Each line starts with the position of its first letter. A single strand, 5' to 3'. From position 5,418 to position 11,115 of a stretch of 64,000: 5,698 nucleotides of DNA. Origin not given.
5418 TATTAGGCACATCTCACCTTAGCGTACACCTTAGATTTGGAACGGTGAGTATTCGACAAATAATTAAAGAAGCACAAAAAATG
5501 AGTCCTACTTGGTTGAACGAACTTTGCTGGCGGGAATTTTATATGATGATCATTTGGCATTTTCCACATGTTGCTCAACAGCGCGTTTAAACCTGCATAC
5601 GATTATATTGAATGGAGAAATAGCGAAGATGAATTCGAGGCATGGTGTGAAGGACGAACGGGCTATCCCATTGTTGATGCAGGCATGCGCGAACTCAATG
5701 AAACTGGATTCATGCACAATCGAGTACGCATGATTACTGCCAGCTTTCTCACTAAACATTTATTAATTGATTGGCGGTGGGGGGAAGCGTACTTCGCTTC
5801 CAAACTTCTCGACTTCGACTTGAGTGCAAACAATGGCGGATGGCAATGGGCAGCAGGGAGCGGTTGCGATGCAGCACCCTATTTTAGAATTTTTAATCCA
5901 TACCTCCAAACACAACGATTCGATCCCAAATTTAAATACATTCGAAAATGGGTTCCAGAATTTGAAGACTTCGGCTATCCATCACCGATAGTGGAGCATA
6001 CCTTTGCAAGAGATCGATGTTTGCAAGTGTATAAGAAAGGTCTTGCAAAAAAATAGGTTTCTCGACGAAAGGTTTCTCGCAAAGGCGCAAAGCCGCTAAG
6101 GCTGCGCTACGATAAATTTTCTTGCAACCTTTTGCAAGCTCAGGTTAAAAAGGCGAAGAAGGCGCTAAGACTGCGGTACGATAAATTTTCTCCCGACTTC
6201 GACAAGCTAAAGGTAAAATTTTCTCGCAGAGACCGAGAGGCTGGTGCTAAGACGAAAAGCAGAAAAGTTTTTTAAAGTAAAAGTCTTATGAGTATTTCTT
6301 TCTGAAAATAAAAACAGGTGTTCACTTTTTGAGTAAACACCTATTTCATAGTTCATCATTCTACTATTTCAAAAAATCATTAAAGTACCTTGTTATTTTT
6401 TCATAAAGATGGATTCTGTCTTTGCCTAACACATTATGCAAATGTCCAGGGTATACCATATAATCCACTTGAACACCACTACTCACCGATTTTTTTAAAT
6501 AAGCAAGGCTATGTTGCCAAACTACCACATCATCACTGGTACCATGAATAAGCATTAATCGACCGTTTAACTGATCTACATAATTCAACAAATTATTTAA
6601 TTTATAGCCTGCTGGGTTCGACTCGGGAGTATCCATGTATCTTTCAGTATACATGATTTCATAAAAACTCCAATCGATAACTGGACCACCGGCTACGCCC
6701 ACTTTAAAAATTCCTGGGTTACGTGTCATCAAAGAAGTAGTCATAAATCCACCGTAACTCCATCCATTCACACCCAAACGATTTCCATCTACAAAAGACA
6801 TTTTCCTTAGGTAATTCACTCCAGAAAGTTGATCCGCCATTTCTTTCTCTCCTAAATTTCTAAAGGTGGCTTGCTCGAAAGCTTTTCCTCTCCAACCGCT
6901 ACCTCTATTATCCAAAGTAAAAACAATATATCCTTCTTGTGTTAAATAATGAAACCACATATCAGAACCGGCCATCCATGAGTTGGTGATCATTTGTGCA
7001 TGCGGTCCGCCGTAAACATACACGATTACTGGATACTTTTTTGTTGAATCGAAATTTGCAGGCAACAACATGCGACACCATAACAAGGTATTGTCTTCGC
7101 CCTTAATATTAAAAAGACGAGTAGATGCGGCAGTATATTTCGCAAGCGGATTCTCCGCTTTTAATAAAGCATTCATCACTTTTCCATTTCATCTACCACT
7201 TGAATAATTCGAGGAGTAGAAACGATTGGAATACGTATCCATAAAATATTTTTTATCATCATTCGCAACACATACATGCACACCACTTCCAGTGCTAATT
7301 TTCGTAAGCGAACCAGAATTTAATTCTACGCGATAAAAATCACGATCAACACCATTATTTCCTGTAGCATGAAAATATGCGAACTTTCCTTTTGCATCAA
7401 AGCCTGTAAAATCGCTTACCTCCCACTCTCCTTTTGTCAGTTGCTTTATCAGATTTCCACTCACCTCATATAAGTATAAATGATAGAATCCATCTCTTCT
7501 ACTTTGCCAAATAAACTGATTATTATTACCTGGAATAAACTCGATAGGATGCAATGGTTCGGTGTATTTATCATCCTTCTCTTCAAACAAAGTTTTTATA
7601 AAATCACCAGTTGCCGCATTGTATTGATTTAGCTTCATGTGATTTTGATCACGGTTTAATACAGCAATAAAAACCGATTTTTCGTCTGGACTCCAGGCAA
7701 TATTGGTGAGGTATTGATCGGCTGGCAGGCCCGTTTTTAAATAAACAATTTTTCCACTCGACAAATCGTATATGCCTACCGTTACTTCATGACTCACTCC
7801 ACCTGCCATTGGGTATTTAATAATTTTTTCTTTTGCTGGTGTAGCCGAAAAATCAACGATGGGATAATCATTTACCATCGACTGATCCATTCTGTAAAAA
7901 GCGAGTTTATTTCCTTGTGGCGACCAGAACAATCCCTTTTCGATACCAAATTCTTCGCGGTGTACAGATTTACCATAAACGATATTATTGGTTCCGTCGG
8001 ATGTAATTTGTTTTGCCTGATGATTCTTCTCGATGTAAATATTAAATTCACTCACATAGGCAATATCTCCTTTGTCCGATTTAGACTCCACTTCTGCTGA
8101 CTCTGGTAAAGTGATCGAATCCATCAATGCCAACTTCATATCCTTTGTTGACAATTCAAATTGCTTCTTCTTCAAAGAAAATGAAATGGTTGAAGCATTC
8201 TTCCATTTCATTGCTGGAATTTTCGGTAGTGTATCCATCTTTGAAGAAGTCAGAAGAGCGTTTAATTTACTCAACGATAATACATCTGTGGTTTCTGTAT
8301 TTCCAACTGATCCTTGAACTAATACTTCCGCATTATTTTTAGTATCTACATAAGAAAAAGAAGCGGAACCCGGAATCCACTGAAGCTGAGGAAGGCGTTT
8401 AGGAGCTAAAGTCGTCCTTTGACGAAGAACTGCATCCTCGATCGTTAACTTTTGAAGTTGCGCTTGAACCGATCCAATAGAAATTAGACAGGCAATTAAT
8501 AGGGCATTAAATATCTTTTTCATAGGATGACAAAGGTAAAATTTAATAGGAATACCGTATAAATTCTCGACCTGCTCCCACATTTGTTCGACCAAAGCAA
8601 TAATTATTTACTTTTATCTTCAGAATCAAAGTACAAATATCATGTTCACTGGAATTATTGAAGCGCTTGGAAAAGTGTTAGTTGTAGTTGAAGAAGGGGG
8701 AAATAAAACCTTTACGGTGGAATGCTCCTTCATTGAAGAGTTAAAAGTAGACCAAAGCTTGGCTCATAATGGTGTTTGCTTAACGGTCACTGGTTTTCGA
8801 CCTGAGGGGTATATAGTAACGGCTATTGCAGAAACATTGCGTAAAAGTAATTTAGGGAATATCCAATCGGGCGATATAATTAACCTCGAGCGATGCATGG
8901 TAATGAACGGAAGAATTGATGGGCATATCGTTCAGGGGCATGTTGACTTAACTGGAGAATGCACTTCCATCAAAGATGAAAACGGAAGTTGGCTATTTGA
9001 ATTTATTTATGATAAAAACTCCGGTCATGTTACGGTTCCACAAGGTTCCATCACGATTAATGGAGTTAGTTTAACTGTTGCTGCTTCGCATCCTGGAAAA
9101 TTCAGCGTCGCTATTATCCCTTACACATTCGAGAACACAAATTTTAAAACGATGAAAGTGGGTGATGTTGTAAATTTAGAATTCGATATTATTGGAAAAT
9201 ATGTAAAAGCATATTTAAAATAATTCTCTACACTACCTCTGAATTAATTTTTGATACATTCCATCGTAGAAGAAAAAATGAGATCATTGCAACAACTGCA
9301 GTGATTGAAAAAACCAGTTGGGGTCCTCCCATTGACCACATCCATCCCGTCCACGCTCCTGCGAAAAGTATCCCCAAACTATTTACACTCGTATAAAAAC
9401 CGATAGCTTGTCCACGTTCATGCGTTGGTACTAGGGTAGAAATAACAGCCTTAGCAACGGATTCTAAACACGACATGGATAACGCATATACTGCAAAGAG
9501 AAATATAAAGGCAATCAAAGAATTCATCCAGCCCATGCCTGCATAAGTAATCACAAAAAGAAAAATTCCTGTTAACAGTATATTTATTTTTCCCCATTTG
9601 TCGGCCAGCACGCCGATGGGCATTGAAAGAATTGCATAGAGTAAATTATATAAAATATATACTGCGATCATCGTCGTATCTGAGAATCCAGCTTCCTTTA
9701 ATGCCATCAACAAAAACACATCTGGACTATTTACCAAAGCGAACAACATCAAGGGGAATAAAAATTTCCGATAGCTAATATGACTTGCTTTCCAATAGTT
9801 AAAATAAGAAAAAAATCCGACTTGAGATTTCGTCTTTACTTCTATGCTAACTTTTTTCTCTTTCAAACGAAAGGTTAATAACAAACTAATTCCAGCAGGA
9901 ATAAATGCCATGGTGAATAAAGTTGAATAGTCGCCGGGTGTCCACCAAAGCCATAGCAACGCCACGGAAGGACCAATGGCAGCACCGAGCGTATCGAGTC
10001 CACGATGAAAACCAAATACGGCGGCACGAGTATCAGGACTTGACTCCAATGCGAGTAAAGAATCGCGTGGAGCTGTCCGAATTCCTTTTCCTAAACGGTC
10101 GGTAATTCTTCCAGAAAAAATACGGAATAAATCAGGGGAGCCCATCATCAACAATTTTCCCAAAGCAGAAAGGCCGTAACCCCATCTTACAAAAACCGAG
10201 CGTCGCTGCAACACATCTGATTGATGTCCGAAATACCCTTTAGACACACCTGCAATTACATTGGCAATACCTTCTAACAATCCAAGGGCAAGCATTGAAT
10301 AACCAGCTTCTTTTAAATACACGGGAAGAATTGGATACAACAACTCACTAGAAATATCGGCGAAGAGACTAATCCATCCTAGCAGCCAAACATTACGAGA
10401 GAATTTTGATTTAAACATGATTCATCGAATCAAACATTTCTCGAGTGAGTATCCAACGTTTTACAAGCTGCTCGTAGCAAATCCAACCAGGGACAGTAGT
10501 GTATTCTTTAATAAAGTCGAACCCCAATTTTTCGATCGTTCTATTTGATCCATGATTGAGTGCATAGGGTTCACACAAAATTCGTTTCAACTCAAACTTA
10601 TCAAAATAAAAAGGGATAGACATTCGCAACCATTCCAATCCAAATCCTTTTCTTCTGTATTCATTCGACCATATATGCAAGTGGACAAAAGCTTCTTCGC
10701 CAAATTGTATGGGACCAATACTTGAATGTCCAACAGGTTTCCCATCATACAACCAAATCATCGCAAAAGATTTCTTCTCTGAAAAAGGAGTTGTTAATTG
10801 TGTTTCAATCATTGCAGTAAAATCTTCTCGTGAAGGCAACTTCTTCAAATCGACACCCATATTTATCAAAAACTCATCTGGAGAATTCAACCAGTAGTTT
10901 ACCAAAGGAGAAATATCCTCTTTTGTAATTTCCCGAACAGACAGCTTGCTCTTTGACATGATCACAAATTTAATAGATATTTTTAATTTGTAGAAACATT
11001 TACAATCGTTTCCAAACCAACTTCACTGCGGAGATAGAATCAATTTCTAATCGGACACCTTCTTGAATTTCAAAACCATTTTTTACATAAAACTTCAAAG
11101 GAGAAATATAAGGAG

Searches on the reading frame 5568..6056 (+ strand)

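Call 70: search_protein_families(library=pfam, max_evalue=0.00001, proteins=[window:5568-6056:+])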
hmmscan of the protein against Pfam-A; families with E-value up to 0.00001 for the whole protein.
window:5568-6056:+ (162 aa): 1 family
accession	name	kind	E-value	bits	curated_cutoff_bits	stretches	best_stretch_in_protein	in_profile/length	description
PF03441.19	FAD_binding_7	-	6.5e-69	231.8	27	1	4-134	23-155/203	FAD binding domain of DNA photolyase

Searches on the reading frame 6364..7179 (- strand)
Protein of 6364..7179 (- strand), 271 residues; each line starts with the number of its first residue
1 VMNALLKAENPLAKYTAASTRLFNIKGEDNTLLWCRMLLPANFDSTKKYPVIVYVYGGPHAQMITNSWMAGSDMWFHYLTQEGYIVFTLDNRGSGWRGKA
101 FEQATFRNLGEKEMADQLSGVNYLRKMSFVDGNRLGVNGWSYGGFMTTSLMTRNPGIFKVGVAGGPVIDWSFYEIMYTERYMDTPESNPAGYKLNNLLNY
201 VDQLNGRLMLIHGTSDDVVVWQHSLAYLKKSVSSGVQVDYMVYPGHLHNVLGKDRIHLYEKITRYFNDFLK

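Call 70: search_protein_families(library=pfam, max_evalue=0.00001, proteins=[window:6364-7179:-])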
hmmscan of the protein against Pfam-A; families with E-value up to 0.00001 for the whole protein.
window:6364-7179:- (271 aa): 6 families
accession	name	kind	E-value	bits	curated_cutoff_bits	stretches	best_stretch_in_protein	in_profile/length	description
PF00326.27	Peptidase_S9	-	5.2e-51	173.6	22.6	1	76-270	7-210/213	Prolyl oligopeptidase family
PF20434.5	BD-FAE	-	9.8e-09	35.5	26.8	0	45-147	9-103/215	BD-FAE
PF12146.15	Hydrolase_4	-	2.8e-08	33.8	27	0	76-170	24-113/239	Serine aminopeptidase, S33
PF00561.26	Abhydrolase_1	-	2.4e-07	31.1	25.8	0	50-156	1-92/245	alpha/beta hydrolase fold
PF02129.25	Peptidase_S15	-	3.7e-07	30.6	23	0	29-172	1-134/262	X-Pro dipeptidyl-peptidase (S15 family)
PF01738.24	DLH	-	5.4e-06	26.6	21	0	79-256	37-194/217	Dienelactone hydrolase family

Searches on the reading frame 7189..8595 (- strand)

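Call 70: search_protein_families(library=pfam, max_evalue=0.00001, proteins=[window:7189-8595:-])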
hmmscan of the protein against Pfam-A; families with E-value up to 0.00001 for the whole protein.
window:7189-8595:- (468 aa): 1 family
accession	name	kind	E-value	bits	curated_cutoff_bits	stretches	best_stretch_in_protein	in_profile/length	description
PF00930.27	DPPIV_N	-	2.7e-80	270.2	22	1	174-457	53-349/354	Dipeptidyl peptidase IV (DPP IV) N-terminal region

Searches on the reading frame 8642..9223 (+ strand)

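Call 70: search_protein_families(library=pfam, max_evalue=0.00001, proteins=[window:8642-9223:+])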
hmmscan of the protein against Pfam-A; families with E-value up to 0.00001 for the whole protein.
window:8642-9223:+ (193 aa): 1 family
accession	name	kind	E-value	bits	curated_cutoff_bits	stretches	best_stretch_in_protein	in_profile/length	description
PF00677.23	Lum_binding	-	4e-43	145.8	27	2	98-182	1-86/86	Lumazine binding domain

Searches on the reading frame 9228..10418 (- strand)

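Call 71: search_protein_families(library=pfam, max_evalue=0.00001, proteins=[window:9228-10418:-])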
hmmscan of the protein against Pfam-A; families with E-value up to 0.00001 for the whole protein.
window:9228-10418:- (396 aa): 2 families
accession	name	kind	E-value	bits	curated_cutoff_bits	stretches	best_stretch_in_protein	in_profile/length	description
PF07690.21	MFS_1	-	2.5e-34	119.2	33.4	2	236-386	19-173/347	Major Facilitator Superfamily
PF12832.13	MFS_1_like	-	8.7e-09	35.3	25.2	0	219-371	218-372/373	MFS_1 like family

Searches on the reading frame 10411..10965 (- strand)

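Call 71: search_protein_families(library=pfam, max_evalue=0.00001, proteins=[window:10411-10965:-])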
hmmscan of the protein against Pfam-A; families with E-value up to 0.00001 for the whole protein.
window:10411-10965:- (184 aa): 3 families
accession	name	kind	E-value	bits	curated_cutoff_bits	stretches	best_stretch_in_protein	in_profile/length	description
PF13302.13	Acetyltransf_3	-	2.8e-12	48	25.4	1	8-149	2-137/138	Acetyltransferase (GNAT) domain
PF13523.12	Acetyltransf_8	-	9.8e-09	35.4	27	1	94-156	82-144/145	Acetyltransferase (GNAT) domain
PF00583.31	Acetyltransf_1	-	1e-08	35.9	20.7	1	61-149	28-116/116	Acetyltransferase (GNAT) family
